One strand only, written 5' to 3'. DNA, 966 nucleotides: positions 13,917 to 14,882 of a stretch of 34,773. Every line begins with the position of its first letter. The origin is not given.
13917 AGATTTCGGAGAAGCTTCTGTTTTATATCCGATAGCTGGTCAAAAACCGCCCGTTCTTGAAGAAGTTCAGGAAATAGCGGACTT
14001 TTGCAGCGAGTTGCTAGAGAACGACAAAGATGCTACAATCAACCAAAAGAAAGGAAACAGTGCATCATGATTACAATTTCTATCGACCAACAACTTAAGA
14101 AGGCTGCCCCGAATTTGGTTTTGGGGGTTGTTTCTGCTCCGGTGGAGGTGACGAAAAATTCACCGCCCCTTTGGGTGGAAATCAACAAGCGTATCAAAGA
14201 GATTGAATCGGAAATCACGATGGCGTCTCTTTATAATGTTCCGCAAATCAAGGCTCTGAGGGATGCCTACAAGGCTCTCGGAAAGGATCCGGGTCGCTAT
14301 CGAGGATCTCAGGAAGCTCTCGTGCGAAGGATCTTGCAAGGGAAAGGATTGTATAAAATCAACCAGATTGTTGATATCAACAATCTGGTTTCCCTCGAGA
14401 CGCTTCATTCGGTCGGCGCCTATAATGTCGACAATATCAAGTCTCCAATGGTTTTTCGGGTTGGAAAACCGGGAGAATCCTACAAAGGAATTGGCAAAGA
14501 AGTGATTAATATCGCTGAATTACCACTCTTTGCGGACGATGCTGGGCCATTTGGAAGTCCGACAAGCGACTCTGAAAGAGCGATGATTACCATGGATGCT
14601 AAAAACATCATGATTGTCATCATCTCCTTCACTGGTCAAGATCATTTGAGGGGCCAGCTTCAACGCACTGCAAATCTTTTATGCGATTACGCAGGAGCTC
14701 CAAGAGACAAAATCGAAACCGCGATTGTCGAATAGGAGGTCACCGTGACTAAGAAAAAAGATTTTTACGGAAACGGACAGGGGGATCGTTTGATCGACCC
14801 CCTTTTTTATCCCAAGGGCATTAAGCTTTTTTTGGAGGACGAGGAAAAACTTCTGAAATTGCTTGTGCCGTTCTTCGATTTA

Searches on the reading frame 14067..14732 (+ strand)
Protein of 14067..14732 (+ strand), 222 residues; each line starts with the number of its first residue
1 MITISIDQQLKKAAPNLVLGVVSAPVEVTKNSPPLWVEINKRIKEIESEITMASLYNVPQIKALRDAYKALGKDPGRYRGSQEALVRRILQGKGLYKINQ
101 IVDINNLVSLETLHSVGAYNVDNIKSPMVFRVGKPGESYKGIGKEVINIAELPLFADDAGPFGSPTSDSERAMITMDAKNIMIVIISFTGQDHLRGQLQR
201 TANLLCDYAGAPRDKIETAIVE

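Call 3: search_protein_families(library=pfam, proteins=[window:14067-14732:+], max_evalue=1)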
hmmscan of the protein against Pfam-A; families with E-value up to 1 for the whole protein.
window:14067-14732:+ (222 aa): 1 family
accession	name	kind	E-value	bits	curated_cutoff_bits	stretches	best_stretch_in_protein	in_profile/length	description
PF03483.22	B3_4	-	1.6e-18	67.3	29.3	1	65-190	3-129/174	B3/4 domain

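Call 4: search_protein_families(library=ncbifam, proteins=[window:14067-14732:+], max_evalue=1)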
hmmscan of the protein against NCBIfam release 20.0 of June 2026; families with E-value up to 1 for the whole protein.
window:14067-14732:+ (222 aa): 1 family
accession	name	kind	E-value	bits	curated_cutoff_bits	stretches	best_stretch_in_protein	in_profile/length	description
TIGR00472.1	pheT_bact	equivalog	0.00052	18.4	402.65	1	85-150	236-301/798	phenylalanine--tRNA ligase subunit beta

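Call 5: search_protein_families(library=padloc, proteins=[window:14067-14732:+], max_evalue=1)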
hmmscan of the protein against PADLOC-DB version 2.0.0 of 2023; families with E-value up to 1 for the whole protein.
window:14067-14732:+ (222 aa): 0 families

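Call 18: search_solved_structures(query=window:14067-14732:+, max_evalue=0.01)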
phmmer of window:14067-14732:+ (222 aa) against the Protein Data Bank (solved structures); distinct sequences matched with E-value up to 0.01: 1.
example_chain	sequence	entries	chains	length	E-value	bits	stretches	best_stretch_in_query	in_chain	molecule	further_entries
9f7e_A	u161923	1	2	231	3.8e-05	26.6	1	52-128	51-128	CtdA Canavanyl tRNA Deacylase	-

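Call 35: find_homologous_proteins(query=window:14067-14732:+, max_evalue=0.00001)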
Query window:14067-14732:+ (222 aa): 3304 proteins with E <= 0.00001 among 3484 candidates; the best 120 are listed.
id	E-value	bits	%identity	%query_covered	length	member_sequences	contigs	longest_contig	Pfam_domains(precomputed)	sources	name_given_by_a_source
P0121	2.2e-139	480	100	100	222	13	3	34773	PF03483.23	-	-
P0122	1.1e-129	448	93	100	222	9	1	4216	PF03483.23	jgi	-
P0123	1.6e-123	428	89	100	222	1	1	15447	PF03483.23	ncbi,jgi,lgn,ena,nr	ncbi:hypothetical protein KKC00_03600 [Patescibacteria group bacterium]|nr:hypothetical protein [Pat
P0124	6.1e-119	413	83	100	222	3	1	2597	PF03483.23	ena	-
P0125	1.2e-118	412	86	100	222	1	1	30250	PF03483.23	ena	-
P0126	8.1e-118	409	80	100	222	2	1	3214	PF03483.23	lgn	-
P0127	1.1e-117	409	86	100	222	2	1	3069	PF03483.23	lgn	-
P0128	1.5e-116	405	80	100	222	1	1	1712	PF03483.23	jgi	-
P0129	1.9e-116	405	80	100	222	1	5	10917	PF03483.23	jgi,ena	-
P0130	2.8e-116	404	80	100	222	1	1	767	PF03483.23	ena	-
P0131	1.1e-115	403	79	100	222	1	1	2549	PF03483.23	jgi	-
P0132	3.6e-114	398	81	100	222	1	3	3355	PF03483.23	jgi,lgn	-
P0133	1.2e-113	396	79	99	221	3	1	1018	PF03483.23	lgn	-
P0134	1.8e-113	395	79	100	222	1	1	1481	PF03483.23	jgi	-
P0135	2.4e-113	395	79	100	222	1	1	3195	PF03483.23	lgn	-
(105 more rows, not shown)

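Call 39: search_solved_structures(query=A2, max_evalue=1, show_alignments=3)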
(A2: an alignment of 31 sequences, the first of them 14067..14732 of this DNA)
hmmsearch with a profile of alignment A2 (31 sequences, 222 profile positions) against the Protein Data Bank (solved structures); distinct sequences matched with E-value up to 1: 11.
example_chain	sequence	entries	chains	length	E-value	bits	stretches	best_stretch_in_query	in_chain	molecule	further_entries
9mkl_A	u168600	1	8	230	6.6e-11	45.1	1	46-120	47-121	B3/4 domain-containing protein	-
9f7e_A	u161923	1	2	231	3.9e-10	42.6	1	60-123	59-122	CtdA Canavanyl tRNA Deacylase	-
3pco_B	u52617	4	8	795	0.00026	23.5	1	91-142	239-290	Phenylalanyl-tRNA synthetase, beta chain | Phenylalanine--tRNA ligase beta subunit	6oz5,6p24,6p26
7n8y_B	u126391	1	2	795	0.00059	22.3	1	91-142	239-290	Phenylalanine--tRNA ligase beta subunit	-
1b70_B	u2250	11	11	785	0.0008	21.9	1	87-142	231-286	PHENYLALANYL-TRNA SYNTHETASE | PROTEIN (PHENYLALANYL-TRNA SYNTHETASE) | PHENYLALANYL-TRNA SYNTHETASE BETA CHAIN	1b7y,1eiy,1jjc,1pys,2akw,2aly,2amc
2iy5_B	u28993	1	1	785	0.0008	21.9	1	87-142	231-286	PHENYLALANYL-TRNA SYNTHETASE BETA CHAIN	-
2rhs_B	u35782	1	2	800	0.0011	21.5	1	94-144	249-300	Phenylalanyl-tRNA synthetase beta chain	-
2rhq_B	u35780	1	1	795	0.0011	21.4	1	94-144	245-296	Phenylalanyl-tRNA synthetase beta chain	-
6p8t_A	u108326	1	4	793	0.0037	19.7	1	100-159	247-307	Phenylalanine--tRNA ligase beta subunit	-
4p71_A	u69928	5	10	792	0.005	19.3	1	94-157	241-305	Phenylalanine--tRNA ligase beta subunit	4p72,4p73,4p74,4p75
2ffj_A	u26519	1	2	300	0.41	13.1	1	9-74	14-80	conserved hypothetical protein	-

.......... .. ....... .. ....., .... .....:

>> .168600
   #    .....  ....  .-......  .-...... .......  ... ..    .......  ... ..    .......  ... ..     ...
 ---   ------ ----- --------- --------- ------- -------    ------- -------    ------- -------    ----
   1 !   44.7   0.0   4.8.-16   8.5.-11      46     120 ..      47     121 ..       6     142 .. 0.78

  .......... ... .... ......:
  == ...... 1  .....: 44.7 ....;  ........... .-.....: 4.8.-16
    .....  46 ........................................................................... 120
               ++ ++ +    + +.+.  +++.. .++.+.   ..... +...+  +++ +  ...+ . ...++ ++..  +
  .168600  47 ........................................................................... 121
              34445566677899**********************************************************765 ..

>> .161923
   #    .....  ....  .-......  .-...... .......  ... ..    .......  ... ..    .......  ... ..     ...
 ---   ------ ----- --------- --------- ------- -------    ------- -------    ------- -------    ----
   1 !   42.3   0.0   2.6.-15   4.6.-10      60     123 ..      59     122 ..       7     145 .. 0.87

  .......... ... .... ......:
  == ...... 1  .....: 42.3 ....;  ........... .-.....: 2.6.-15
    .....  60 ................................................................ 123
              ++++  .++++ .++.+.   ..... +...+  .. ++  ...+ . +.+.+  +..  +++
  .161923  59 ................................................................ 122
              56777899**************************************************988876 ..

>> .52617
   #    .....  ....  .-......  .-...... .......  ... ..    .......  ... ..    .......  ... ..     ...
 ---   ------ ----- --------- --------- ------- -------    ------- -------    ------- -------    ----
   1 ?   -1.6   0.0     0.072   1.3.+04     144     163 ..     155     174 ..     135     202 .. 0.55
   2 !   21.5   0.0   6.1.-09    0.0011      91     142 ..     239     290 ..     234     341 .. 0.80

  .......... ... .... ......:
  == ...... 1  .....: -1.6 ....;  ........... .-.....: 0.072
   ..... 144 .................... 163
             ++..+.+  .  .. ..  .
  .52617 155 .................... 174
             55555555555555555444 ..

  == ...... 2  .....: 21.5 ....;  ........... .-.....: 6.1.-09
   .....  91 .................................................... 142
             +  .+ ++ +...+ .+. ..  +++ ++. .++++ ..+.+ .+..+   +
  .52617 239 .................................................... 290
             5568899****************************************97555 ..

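Call 41: find_related_loci(query=A3, collection=genome_contigs, flank=6000)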
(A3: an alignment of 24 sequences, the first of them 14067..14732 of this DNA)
Query A3 (222 aa) in genome_contigs; peptide patterns used: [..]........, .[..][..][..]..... (x = any residue, [..] = any of these).
419 stretches matched a pattern; 388 encode a relative of the query (tblastn E <= 1e-3); the best 80 are kept; 80 distinct loci.
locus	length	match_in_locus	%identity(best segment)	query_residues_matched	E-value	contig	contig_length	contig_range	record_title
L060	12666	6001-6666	98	1-222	2e-146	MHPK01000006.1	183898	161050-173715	MAG: Candidatus Staskawiczbacteria bacterium RIFOXYB1_FULL_38_37 rifoxyb1_full_scaffold_73, whole genome shotgun sequenc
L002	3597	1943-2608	77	1-222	1e-122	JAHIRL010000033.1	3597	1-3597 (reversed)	MAG: Patescibacteria group bacterium isolate MM_PC_MetaG.mb.124 MM_PC_MetaG.mb.124_k141_360675, whole genome shotgun seq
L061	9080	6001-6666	78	1-222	3e-119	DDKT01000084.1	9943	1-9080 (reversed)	MAG TPA_asm: Patescibacteria group bacterium UBA2591 UBA2591_contig_492, whole genome shotgun sequence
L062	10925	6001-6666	74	1-222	7e-117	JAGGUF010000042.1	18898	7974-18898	MAG: bacterium isolate AUK067 PB_MBMC_021_c_000000000073, whole genome shotgun sequence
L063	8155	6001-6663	62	1-221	4e-90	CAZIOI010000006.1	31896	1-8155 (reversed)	MAG TPA_asm: uncultured Candidatus Saccharibacteria bacterium isolate SRP192927_co3_90 genome assembly, contig: NODE_267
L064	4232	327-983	61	4-222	5e-87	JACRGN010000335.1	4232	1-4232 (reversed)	MAG: Nitrospinota bacterium isolate NC_groundwater_1752_Pr3_B-0.1um_39_30 SR-2_scaffold_141_3503553, whole genome shotgu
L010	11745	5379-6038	58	1-222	9e-85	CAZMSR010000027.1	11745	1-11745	MAG TPA_asm: uncultured Gammaproteobacteria bacterium isolate SRP200020_co2_147 genome assembly, contig: NODE_6290_lengt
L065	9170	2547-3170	60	4-211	5e-83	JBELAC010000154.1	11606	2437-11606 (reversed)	MAG: Terriglobales bacterium isolate SPRUCE 84 SPRUCE_84_154, whole genome shotgun sequence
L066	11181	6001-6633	60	1-211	1e-82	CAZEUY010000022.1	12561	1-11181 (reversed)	MAG TPA_asm: uncultured Candidatus Saccharibacteria bacterium isolate SRP178699_co2_75 genome assembly, contig: NODE_454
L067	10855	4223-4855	60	1-211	1e-82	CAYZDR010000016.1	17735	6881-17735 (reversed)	MAG TPA_asm: uncultured Candidatus Saccharibacteria bacterium isolate binchicken_co332_114 genome assembly, contig: NODE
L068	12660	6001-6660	57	1-221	4e-82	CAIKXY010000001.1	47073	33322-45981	uncultured bacterium isolate E14_bin-0799 genome assembly, contig: bin-0799:01/15, whole genome shotgun sequence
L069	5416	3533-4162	57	2-211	2e-80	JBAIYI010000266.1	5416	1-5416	MAG: Terriglobales bacterium isolate bin_71_1 c_000038927424, whole genome shotgun sequence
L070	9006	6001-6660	56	1-221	3e-78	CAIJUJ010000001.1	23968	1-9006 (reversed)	uncultured bacterium isolate AM-lipid-01-D8_bin-1660 genome assembly, contig: bin-1660:01/35, whole genome shotgun seque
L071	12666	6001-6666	52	1-222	6e-75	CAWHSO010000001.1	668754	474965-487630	MAG: uncultured Alphaproteobacteria bacterium isolate MFD03399.bin.2.59 genome assembly, contig: contig_10313, whole gen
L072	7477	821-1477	52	1-221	7e-75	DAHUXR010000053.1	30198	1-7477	MAG TPA_asm: Acidobacteriaceae bacterium isolate clean1655 NODE_53_length_30198_cov_3.917367, whole genome shotgun seque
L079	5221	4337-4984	53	4-221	6e-74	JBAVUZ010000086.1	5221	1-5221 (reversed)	MAG: Candidatus Angelobacter sp. isolate MFD02947_ilm_asm_bin15 k127_194268, whole genome shotgun sequence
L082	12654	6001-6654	52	2-221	2e-73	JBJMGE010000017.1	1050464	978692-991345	MAG: Terriglobales bacterium isolate H1_18_all_fractions_metab_conc_57_55_29 k255_7803536, whole genome shotgun sequence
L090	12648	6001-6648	53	4-221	5e-71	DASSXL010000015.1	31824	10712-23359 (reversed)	MAG TPA_asm: Candidatus Angelobacter sp. isolate SMAG_U649 k141_16219, whole genome shotgun sequence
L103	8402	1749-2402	51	1-221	3e-68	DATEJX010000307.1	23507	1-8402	MAG TPA_asm: Candidatus Angelobacter sp. isolate SMAG_U8875 k141_1379585, whole genome shotgun sequence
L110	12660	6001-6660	50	1-222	2e-66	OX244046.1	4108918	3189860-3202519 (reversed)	Clostridioides difficile genome assembly, chromosome: 1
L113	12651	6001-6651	49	2-221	3e-66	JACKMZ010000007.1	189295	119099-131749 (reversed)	MAG: Gammaproteobacteria bacterium isolate HK-STAS-PROT-131 HK-STAS-PROT-131_7, whole genome shotgun sequence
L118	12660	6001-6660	49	1-222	5e-65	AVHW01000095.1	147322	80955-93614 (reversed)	Clostridioides difficile CD160 gcdCD160.contig.95, whole genome shotgun sequence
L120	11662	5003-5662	48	1-222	1e-64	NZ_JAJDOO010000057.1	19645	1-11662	Desulfosporosinus sp. SRJS8 NODE_57_length_19645_cov_43.215110, whole genome shotgun sequence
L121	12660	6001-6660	49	1-222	2e-64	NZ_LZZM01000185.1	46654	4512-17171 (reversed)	Clostridium puniceum strain DSM 2619 CLPUN_contig000185, whole genome shotgun sequence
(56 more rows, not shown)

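Call 47: search_protein_families(library=pfam, proteins=[L061:4729-5265:+, L061:5623-5931:+, L061:7087-7647:+, L061:7873-8649:+, L061:3623-4375:+, L062:2367-3911:+, L062:3911-5776:+, L062:6837-7517:+, L062:8221-8865:+], max_evalue=0.001)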
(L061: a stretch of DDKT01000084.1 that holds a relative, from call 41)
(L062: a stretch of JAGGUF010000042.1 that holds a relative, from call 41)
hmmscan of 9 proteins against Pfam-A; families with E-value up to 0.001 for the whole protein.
L061:4729-5265:+ (179 aa): 1 family
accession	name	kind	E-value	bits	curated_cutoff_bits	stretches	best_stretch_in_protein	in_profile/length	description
PF01261.30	AP_endonuc_2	-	1e-12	48.7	31.1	1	26-149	2-124/249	Xylose isomerase-like TIM barrel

L061:5623-5931:+ (103 aa): 1 family
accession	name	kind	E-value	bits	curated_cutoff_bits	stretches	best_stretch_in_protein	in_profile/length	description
PF07883.17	Cupin_2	-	2.7e-07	30.6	27.2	1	26-88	4-69/70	Cupin domain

L061:7087-7647:+ (187 aa): 1 family
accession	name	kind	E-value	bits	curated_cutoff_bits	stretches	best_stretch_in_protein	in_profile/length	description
PF01871.22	AMMECR1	-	1.8e-37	128.8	25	1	6-185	2-167/168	AMMECR1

L061:7873-8649:+ (259 aa): 1 family
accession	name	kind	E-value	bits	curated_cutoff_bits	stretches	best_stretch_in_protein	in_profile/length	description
PF01476.26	LysM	-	9.9e-07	29.1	20.9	0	174-214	1-42/43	LysM domain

L061:3623-4375:+ (251 aa): 0 families

L062:2367-3911:+ (515 aa): 3 families
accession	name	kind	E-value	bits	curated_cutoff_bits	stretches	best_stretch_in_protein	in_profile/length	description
PF01676.23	Metalloenzyme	-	2.6e-70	237.3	24.3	1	3-505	2-252/252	Metalloenzyme superfamily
PF06415.18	iPGM_N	-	1.8e-65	220.9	27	1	80-300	1-215/217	BPG-independent PGAM N-terminus (iPGM_N)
PF00884.28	Sulfatase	-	2.3e-05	24.3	25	1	422-502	213-300/301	Sulfatase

L062:3911-5776:+ (622 aa): 10 families
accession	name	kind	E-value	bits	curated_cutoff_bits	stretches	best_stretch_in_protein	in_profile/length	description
PF01434.24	Peptidase_M41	-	5.1e-66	222.6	29.9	1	413-600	2-191/191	Peptidase family M41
PF00004.35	AAA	-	1.2e-45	155.6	21.2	1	199-330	1-129/131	ATPase family associated with various cellular activities (AAA)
PF17862.7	AAA_lid_3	-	1.8e-17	62.9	27.2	1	354-397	1-44/45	AAA+ lid domain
PF06480.20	FtsH_ext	-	8.5e-11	42.4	25.5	1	12-80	5-89/103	FtsH Extracellular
PF20720.3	nSTAND3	-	3.7e-06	27.2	27.2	1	199-345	20-152/155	Novel STAND NTPase 3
PF07728.20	AAA_5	-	9.8e-06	26.1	22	1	198-271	1-82/139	AAA domain (dynein-related subfamily)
PF13191.12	AAA_16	-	4.2e-05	24.6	32.6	0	194-221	22-49/167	AAA ATPase domain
PF05496.18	RuvB_N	-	0.0001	22.5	27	1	199-265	36-94/159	Holliday junction DNA helicase RuvB P-loop domain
PF06068.19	TIP49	-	0.00039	20.2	23.8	1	197-233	51-89/347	TIP49 P-loop domain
PF23902.1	AAA_lid_PRS2_C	-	0.00053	20.5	34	1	338-404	4-71/73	PRS2 AAA+ lid C-terminal domain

L062:6837-7517:+ (227 aa): 1 family
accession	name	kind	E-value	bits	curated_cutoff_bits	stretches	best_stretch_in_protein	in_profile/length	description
PF01177.27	Asp_Glu_race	-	6.7e-25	88.6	31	1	10-218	1-210/211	Asp/Glu/Hydantoin racemase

L062:8221-8865:+ (215 aa): 4 families
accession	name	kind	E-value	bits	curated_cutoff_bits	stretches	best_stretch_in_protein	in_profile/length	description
PF13419.12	HAD_2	-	2.2e-42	145.6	23.8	1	7-186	1-177/178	Haloacid dehalogenase-like hydrolase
PF00702.32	Hydrolase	-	1e-33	117.8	26.4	1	4-181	1-191/191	haloacid dehalogenase-like hydrolase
PF13242.12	Hydrolase_like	-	1.9e-08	34.6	22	1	142-195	2-56/75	HAD-hyrolase-like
PF12710.13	HAD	-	6.6e-05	23.9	27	1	7-137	1-130/189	haloacid dehalogenase-like hydrolase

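Call 49: predict_structure(alignment_id=A3)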
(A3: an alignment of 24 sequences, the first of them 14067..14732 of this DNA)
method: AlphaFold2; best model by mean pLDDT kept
length: 222 residues; sequences in the alignment: 24
mean_pLDDT: 91.3   pTM: 0.90
mean pLDDT of the five models: 91.3, 90.9, 89.6, 89.1, 88.1
residues with pLDDT >= 90: 157; 70-90: 56; 50-70: 9; < 50: 0
segments of 3 or more residues with pLDDT < 50: none
pLDDT, mean of each block of 10 residues (from residue 1): 91 96 96 95 97 94 93 84 94 91 96 94 90 87 73 89 72 88 96 97 98 98 95
secondary structure, 60 per line:
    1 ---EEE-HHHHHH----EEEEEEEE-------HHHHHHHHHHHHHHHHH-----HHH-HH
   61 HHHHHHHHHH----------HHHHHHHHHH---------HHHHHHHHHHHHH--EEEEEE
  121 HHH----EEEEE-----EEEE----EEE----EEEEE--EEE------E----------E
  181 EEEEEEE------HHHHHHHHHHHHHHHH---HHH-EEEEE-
elements in order: E4-6 H8-13 E18-25 H33-49 H59-70 H81-90 H100-112 E115-120 E128-132 E138-141 E146-148 E153-157 E160-162 E180-187 H194-209 E217-221

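Call 54: fold_search(model_id=the predicted structure, library=pdb)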
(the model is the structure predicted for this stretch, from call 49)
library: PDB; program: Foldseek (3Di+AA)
matches with E <= 10: 355; with E <= 0.001: 34
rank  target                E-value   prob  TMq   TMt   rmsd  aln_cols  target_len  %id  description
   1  9mkl_H                3.1e-15  1.00  0.84  0.82   3.1       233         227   18  canavanyl-tRNAArg deacylase (CtdA) (released 2025-10-01)
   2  9f7e_A                8.9e-15  1.00  0.84  0.81   3.0       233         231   20  CtdA Canavanine tRNA-editing deacetylase from Pseudomonas canavaninivorans (released 2025-05-14)
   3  9mkl_A                9.9e-14  1.00  0.79  0.78   3.6       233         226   18  canavanyl-tRNAArg deacylase (CtdA) (released 2025-10-01)
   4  6oz5_D                1.6e-09  1.00  0.59  0.18   8.0       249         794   15  Escherichia coli tRNA synthetase in complex with compound 3 (released 2020-11-18)
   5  6p8t_B                3.6e-09  1.00  0.57  0.18   7.4       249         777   15  Acinetobacter baumannii tRNA synthetase in complex with compound 1 (released 2020-11-18)
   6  6oz5_B                5.2e-09  1.00  0.61  0.18   7.8       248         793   14  Escherichia coli tRNA synthetase in complex with compound 3 (released 2020-11-18)
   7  6p8t_A                8.0e-09  1.00  0.60  0.18   8.0       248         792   13  Acinetobacter baumannii tRNA synthetase in complex with compound 1 (released 2020-11-18)
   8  4p71_A                1.7e-08  1.00  0.58  0.18   8.0       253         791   14  Apo PheRS from P. aeuriginosa (released 2014-06-25)
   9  6p8t_E                3.3e-08  1.00  0.58  0.18   7.4       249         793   15  Acinetobacter baumannii tRNA synthetase in complex with compound 1 (released 2020-11-18)
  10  9dsx_E                5.4e-08  1.00  0.60  0.18   4.1       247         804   12  Crystal structure of the complex of M. tuberculosis PheRS with cognate precursor tRNA and fragment DDD00107555 (released 2025-06-04)
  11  2rhq_B                6.6e-08  1.00  0.60  0.18   6.3       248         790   12  PheRS from Staphylococcus haemolyticus- rational protein engineering and inhibitor studies (released 2007-11-06)
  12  2rhs_D                6.6e-08  1.00  0.59  0.18   3.9       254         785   15  PheRS from Staphylococcus haemolyticus- rational protein engineering and inhibitor studies (released 2007-11-06)
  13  7k98_B                6.6e-08  1.00  0.57  0.16   8.7       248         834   12  Preaminoacylation complex of M. tuberculosis PheRS with cognate precursor tRNA and 5'-O-(N-phenylalanyl)sulfamoyl-aden (released 2021-05-12)
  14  9a5b_B                7.9e-08  1.00  0.60  0.18   7.8       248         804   14  Integrative model of SYFA-SYFB by crosslinking MS and deep learning (released 2024-09-18)
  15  9drt_E                7.9e-08  1.00  0.59  0.18   4.1       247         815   13  Crystal structure of the complex of M. tuberculosis PheRS with cognate precursor tRNA and fragment DDD00805735 (released 2025-06-04)
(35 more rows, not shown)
